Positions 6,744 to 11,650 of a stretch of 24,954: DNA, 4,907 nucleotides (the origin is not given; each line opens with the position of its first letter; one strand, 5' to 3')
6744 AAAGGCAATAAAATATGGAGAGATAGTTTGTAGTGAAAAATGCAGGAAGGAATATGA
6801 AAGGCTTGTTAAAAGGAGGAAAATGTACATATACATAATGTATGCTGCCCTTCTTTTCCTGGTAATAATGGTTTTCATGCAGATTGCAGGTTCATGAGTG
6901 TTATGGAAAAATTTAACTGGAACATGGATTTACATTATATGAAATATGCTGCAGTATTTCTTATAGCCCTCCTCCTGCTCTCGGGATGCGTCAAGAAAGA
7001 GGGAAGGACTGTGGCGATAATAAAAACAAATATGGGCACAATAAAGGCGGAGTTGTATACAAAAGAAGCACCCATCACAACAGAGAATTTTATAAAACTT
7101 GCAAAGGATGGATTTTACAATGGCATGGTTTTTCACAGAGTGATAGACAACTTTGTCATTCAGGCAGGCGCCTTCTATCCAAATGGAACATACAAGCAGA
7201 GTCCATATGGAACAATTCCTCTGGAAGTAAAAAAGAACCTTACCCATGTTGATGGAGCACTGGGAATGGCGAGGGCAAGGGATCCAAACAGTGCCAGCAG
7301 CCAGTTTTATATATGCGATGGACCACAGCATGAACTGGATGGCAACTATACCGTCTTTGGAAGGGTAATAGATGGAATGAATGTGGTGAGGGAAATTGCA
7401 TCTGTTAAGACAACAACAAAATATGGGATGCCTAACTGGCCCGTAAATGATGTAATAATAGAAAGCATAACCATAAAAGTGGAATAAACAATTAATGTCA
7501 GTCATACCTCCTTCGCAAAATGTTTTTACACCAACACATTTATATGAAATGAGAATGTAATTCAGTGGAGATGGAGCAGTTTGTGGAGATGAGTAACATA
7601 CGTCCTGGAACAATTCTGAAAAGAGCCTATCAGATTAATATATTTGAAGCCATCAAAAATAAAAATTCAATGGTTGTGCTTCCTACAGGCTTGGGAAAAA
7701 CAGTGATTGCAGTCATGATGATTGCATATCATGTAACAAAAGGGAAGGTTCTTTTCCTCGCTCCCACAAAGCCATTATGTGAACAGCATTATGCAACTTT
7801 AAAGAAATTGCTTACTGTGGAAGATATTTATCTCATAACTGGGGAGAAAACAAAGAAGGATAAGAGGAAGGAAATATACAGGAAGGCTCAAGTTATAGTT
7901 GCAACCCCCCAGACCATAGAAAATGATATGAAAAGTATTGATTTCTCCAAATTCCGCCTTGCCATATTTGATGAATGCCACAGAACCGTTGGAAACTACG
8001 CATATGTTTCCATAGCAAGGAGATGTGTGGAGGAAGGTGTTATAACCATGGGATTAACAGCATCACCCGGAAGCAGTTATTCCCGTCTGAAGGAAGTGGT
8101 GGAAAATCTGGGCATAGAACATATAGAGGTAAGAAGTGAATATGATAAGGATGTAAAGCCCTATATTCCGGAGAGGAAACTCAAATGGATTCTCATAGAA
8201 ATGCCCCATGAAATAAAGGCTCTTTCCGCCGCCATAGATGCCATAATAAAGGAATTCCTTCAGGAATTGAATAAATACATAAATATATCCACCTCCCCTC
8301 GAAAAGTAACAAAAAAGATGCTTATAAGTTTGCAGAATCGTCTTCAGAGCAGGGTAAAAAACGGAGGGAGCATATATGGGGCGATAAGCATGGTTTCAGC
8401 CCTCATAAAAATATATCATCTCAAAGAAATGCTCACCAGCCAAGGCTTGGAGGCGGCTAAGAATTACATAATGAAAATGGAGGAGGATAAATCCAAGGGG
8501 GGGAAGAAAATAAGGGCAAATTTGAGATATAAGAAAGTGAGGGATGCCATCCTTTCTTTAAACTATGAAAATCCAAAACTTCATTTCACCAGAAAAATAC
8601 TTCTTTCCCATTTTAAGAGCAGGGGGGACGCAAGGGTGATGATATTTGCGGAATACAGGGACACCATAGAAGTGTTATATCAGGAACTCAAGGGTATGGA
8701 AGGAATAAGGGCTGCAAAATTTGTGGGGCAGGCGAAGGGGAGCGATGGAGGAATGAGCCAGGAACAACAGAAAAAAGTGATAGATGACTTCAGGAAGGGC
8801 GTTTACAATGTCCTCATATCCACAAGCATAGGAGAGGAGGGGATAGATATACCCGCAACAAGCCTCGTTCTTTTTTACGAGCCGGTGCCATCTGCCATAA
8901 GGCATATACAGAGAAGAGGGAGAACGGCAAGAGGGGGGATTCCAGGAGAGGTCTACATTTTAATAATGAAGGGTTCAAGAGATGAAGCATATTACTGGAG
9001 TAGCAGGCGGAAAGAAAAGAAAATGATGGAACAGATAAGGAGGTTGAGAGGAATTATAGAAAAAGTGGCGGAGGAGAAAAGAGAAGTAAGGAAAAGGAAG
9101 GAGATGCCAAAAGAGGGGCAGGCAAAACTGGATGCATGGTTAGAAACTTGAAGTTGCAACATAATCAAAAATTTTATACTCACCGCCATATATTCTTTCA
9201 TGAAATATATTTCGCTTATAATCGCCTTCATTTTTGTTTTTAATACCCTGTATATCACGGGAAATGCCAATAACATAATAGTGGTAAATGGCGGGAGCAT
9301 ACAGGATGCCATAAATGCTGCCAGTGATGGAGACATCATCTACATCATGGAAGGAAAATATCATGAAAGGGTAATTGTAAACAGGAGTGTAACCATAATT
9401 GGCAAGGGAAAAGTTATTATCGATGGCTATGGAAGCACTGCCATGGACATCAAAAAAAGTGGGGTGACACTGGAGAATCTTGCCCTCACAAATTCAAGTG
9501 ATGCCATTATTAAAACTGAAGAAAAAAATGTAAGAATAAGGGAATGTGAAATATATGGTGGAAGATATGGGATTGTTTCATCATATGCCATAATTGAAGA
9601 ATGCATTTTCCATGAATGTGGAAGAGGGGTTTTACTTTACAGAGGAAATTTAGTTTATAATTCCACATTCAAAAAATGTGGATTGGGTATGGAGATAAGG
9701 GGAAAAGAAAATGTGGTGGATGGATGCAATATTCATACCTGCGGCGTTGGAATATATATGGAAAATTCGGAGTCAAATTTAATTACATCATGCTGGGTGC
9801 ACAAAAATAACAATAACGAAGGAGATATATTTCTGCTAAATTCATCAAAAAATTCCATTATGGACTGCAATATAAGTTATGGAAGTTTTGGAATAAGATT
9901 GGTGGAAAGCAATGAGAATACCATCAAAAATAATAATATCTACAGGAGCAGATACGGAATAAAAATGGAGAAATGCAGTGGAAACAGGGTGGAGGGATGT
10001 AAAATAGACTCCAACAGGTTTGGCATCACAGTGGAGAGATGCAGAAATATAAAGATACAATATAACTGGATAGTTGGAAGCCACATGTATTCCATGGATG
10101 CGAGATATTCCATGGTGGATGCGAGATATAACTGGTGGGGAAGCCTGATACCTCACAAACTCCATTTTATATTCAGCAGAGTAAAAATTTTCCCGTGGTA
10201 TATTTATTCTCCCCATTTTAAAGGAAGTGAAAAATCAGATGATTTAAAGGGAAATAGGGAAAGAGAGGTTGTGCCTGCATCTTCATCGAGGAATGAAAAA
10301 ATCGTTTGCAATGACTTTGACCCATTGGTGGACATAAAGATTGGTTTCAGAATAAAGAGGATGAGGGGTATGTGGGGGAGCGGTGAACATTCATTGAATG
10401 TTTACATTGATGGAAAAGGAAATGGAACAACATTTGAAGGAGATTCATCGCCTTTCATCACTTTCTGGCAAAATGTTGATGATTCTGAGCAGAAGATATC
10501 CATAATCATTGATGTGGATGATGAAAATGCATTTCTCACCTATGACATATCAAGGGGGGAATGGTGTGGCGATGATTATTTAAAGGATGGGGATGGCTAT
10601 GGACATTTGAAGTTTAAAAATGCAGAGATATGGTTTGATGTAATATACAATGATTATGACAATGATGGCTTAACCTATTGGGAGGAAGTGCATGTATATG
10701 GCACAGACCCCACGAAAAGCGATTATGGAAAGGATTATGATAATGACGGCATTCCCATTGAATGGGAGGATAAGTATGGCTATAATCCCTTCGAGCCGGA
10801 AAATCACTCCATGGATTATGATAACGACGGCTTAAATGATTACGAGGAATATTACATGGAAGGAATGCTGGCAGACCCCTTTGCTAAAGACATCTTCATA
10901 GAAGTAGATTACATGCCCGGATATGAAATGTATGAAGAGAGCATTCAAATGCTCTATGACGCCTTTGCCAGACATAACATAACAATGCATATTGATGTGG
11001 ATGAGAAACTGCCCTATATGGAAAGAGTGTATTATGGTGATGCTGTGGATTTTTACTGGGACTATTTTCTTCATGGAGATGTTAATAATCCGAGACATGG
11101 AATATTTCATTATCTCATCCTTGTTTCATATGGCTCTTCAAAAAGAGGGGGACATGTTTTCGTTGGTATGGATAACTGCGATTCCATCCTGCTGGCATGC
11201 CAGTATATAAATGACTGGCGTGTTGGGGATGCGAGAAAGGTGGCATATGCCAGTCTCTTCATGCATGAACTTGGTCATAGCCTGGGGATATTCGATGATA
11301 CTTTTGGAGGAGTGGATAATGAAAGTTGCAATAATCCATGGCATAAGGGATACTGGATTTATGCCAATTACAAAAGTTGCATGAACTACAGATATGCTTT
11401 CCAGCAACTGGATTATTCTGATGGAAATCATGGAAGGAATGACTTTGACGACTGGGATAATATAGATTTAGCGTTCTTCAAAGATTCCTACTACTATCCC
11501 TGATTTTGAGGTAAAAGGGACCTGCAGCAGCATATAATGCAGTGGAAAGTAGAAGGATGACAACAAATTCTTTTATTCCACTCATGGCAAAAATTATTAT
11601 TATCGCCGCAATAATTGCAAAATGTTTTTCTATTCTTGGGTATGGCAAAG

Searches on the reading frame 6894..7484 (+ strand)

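Call 45: search_protein_families(library=pfam, proteins=[window:6894-7484:+], max_evalue=0.001)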
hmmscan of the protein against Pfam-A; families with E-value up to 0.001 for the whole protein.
window:6894-7484:+ (197 aa): 1 family
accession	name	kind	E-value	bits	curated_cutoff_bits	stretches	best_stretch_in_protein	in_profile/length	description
PF00160.26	Pro_isomerase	-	4.3e-48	164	21.7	1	42-193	3-158/159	Cyclophilin type peptidyl-prolyl cis-trans isomerase/CLD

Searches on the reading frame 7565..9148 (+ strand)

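Call 45: search_protein_families(library=pfam, proteins=[window:7565-9148:+], max_evalue=0.001)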
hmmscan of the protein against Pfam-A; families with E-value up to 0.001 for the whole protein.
window:7565-9148:+ (528 aa): 5 families
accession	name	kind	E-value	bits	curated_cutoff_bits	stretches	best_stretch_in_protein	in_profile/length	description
PF00270.35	DEAD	-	2.6e-26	92.8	26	1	21-171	2-163/167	DEAD/DEAH box helicase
PF00271.37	Helicase_C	-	5.7e-25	88.2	23.5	1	344-458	8-110/110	Helicase conserved C-terminal domain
PF04851.21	ResIII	-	7.5e-24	84.9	22.5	1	20-168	5-162/164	Type III restriction enzyme, res subunit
PF21210.2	RNA_helicase_helical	-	2.4e-11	44.1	27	1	227-322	3-103/108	Putative ATP-dependent RNA helicase, helical bundle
PF18766.7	SWI2_SNF2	-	0.00028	21.1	26.7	1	31-168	17-155/221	SWI2/SNF2 ATPase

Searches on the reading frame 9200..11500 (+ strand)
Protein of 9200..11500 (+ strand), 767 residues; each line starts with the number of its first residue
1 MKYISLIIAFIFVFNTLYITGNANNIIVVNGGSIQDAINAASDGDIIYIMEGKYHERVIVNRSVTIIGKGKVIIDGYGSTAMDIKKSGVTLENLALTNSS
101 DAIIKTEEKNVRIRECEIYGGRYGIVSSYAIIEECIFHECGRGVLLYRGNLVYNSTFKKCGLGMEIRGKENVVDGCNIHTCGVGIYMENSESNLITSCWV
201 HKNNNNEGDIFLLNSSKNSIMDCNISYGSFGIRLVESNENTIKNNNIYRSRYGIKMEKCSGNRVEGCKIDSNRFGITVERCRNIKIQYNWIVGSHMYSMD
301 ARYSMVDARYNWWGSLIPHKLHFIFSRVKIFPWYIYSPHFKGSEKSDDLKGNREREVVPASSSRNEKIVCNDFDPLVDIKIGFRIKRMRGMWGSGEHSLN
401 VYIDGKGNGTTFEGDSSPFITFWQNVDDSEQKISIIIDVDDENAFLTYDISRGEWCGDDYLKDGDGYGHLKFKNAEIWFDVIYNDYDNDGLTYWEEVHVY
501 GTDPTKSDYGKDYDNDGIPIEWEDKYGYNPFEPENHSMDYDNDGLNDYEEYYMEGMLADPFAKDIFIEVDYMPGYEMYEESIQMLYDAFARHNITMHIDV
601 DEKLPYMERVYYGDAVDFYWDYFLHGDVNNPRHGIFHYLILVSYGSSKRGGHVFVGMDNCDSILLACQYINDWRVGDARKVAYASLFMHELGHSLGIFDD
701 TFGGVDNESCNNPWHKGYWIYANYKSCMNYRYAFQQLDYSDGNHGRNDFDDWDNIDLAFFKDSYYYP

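Call 45: search_protein_families(library=pfam, proteins=[window:9200-11500:+], max_evalue=0.001)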
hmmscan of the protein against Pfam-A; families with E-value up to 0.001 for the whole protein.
window:9200-11500:+ (767 aa): 3 families
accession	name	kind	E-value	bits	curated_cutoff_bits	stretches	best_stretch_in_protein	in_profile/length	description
PF13229.12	Beta_helix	-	1.4e-25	90.2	25.9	2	165-295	4-138/158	Right handed beta helix region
PF05048.19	NosD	-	9.5e-21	74.6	23.6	2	77-220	15-164/212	Periplasmic copper-binding protein (NosD)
PF12708.12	Pect-lyase_RHGA_epim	-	1.7e-08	35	27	0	203-276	140-212/213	Rhamnogalacturonase A/epimerase, pectate lyase-like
